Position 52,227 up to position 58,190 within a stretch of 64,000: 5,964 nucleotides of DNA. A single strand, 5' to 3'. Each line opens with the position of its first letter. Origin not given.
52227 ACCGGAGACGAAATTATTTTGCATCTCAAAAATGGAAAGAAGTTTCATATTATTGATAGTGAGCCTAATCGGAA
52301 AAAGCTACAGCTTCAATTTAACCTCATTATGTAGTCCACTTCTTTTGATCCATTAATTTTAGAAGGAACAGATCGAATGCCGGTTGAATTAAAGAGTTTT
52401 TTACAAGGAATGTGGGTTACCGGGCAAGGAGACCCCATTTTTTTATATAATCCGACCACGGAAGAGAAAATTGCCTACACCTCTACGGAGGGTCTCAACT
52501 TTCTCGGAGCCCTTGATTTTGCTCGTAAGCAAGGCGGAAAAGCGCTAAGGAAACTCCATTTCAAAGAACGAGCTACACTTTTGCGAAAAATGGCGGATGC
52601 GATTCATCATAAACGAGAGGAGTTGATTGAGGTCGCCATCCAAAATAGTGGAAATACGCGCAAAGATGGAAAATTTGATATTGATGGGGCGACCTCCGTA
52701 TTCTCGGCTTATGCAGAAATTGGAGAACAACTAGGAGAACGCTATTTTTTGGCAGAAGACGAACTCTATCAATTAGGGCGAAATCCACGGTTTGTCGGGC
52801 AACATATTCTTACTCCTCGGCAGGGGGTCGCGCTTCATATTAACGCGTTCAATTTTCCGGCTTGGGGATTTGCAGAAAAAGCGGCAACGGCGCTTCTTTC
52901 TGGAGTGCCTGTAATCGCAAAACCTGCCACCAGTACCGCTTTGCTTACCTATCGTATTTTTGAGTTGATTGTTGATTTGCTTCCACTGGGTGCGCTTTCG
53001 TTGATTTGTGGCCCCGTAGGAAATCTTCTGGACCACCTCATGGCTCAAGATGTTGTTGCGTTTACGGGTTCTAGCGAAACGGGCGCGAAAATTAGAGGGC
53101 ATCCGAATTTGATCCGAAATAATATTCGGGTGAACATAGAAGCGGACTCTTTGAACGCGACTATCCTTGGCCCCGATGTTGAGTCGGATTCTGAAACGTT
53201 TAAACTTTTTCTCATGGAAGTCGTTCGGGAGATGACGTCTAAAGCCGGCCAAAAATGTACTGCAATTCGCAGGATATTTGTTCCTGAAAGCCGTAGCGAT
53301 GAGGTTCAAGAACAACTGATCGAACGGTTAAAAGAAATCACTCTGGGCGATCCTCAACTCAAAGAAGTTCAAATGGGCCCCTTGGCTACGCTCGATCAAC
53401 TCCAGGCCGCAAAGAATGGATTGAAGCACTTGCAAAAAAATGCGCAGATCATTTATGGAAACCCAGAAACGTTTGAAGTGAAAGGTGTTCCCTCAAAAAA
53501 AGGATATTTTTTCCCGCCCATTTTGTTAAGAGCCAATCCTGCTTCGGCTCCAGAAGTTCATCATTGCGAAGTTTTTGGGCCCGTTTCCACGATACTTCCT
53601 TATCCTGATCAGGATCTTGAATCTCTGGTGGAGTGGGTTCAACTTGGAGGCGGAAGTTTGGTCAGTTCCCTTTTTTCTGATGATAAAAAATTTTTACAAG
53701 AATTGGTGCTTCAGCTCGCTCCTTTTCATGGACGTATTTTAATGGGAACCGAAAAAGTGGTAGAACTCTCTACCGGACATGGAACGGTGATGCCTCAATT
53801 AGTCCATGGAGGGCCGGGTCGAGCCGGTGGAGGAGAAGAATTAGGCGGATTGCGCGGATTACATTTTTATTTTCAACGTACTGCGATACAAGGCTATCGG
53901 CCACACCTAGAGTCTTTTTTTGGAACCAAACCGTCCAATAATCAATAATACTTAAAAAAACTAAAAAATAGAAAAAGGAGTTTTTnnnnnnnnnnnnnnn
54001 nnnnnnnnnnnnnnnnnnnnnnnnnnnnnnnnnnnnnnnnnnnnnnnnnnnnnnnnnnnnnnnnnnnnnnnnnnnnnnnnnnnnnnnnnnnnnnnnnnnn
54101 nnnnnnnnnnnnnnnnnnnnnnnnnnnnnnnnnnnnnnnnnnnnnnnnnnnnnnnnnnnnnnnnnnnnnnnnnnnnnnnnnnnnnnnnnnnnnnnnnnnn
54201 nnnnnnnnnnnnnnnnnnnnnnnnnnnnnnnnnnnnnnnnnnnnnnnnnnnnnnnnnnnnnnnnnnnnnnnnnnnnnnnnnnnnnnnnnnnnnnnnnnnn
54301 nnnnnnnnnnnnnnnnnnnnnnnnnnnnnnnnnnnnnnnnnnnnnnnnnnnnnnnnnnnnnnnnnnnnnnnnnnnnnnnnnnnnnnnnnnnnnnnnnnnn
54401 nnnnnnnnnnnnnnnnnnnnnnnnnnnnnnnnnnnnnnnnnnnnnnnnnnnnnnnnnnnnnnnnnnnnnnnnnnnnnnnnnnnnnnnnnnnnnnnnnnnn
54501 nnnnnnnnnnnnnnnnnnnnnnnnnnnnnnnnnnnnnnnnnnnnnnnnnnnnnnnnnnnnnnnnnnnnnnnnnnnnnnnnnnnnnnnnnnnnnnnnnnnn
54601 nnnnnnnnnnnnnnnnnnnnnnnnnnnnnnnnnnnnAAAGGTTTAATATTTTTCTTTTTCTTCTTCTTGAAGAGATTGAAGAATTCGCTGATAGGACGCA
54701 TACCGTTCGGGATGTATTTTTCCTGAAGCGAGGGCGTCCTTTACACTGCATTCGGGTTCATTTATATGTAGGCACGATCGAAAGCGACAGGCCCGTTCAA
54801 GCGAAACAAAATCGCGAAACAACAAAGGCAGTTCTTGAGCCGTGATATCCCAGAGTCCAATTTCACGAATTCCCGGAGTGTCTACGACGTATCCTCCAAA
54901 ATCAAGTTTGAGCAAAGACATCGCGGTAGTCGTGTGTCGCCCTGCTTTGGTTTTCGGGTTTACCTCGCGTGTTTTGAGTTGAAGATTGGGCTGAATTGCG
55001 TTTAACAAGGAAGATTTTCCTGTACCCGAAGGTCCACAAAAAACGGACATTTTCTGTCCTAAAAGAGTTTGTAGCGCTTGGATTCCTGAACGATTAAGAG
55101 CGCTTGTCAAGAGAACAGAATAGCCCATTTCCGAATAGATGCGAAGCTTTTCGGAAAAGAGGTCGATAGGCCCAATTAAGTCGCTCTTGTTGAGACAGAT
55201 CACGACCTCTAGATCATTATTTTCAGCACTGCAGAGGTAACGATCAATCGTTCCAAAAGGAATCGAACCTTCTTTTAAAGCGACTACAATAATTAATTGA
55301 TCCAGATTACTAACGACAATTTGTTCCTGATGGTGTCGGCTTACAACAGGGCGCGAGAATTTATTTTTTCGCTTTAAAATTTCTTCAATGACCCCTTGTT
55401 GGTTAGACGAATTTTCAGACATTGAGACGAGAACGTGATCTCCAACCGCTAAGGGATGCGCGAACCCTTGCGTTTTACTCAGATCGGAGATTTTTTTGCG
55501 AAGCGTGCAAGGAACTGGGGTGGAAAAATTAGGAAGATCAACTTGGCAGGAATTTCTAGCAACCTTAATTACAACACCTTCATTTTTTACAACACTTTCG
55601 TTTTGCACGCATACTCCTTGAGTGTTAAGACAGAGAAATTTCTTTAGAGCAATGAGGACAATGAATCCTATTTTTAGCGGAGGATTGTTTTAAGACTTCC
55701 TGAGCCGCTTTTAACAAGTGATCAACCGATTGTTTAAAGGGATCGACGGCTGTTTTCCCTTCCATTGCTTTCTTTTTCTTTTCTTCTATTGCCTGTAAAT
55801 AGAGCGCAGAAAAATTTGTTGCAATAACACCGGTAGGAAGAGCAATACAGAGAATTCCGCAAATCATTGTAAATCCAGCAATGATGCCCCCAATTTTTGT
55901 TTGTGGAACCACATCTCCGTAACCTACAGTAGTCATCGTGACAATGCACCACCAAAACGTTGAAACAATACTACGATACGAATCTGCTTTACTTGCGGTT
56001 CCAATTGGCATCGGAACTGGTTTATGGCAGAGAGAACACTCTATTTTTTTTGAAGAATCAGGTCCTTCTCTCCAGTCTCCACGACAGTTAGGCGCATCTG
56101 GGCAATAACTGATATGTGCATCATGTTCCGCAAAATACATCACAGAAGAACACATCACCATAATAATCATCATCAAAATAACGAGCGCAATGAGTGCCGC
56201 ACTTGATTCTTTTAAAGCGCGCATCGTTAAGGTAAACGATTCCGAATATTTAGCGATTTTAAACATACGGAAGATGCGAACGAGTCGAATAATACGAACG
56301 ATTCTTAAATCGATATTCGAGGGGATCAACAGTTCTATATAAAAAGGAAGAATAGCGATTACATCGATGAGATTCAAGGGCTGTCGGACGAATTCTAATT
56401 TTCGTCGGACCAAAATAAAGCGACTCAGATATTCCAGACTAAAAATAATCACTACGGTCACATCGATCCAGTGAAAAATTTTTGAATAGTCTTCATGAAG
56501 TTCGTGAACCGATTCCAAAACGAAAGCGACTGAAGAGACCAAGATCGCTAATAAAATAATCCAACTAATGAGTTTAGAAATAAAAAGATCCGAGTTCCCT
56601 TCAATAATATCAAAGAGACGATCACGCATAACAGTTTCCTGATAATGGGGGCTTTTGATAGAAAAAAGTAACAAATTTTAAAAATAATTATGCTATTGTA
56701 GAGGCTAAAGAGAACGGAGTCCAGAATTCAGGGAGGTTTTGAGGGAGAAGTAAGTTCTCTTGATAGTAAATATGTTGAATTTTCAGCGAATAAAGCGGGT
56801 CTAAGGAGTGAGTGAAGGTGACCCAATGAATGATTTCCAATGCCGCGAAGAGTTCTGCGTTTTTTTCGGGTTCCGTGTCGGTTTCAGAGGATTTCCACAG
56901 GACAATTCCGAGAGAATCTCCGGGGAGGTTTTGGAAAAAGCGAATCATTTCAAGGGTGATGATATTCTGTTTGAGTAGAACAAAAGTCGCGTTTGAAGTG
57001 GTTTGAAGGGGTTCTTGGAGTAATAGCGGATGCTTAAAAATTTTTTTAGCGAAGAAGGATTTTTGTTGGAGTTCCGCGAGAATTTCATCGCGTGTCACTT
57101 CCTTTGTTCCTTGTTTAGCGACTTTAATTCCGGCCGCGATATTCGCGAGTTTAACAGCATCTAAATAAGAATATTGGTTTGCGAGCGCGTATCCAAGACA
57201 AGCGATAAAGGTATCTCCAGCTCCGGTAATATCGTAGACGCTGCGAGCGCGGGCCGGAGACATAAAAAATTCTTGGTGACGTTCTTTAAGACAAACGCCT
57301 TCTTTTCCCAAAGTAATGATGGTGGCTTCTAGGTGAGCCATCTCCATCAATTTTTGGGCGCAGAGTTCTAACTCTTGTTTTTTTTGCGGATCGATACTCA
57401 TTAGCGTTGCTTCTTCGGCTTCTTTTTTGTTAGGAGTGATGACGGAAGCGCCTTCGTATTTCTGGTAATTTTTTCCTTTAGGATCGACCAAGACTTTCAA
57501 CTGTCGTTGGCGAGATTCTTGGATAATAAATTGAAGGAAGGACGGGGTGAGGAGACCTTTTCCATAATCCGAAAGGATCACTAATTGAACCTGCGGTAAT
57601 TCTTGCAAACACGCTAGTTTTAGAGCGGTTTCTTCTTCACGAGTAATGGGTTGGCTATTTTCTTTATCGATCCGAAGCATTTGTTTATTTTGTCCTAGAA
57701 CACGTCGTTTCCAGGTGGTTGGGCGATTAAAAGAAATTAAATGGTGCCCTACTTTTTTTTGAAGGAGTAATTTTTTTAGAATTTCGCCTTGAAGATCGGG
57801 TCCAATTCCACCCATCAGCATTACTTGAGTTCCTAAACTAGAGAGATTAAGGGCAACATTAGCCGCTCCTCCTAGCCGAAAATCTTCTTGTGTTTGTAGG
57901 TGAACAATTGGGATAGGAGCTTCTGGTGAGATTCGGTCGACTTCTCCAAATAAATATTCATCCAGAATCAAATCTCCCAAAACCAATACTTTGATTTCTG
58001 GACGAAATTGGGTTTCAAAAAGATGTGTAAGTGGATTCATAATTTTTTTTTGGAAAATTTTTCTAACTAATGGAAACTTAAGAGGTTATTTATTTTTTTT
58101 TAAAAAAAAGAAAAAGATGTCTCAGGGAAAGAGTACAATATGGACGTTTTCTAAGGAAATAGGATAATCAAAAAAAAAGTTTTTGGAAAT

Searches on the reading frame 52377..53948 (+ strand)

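Call 46: search_protein_families(library=pfam, proteins=[window:52377-53948:+], max_evalue=0.00001)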
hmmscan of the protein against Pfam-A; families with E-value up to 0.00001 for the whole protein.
window:52377-53948:+ (523 aa): 1 family
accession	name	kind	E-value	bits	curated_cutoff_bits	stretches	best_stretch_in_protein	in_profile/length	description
PF00171.27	Aldedh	-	1.2e-63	215.7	23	1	13-500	1-457/461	Aldehyde dehydrogenase family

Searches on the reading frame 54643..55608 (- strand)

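Call 46: search_protein_families(library=pfam, proteins=[window:54643-55608:-], max_evalue=0.00001)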
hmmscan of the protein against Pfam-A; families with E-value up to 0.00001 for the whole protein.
window:54643-55608:- (321 aa): 1 family
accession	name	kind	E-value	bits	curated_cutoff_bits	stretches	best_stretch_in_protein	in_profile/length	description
PF03193.22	RsgA_GTPase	-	1.5e-54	184.9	30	1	77-253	1-174/174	RsgA GTPase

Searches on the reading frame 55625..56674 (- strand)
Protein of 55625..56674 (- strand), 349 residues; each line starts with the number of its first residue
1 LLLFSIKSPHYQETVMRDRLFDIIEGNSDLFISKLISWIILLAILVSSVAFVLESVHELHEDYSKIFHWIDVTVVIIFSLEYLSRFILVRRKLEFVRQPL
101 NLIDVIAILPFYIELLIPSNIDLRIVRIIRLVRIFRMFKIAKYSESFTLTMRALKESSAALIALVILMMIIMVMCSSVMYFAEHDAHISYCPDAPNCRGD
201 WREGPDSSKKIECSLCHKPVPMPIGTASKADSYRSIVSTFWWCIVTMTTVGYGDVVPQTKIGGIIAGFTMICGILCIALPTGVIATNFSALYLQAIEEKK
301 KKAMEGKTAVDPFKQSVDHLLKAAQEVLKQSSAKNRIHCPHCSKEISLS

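Call 46: search_protein_families(library=pfam, proteins=[window:55625-56674:-], max_evalue=0.00001)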
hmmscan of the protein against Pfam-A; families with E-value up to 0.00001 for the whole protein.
window:55625-56674:- (349 aa): 2 families
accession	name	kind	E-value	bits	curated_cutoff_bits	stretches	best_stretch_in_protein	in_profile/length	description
PF00520.37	Ion_trans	-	5e-42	144.2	25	1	34-294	2-239/241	Ion transport protein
PF07885.22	Ion_trans_2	-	6e-13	48.9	22.5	1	235-287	24-76/79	Ion channel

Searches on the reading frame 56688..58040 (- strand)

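Call 46: search_protein_families(library=pfam, proteins=[window:56688-58040:-], max_evalue=0.00001)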
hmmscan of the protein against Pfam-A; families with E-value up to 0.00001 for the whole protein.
window:56688-58040:- (450 aa): 2 families
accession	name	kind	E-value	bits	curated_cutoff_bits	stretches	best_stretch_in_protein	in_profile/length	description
PF00294.29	PfkB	-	4.1e-38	131.9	25.8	1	34-314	18-297/302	pfkB family carbohydrate kinase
PF08543.17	Phos_pyr_kin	-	2.4e-07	30.8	27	1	197-300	119-225/246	Phosphomethylpyrimidine kinase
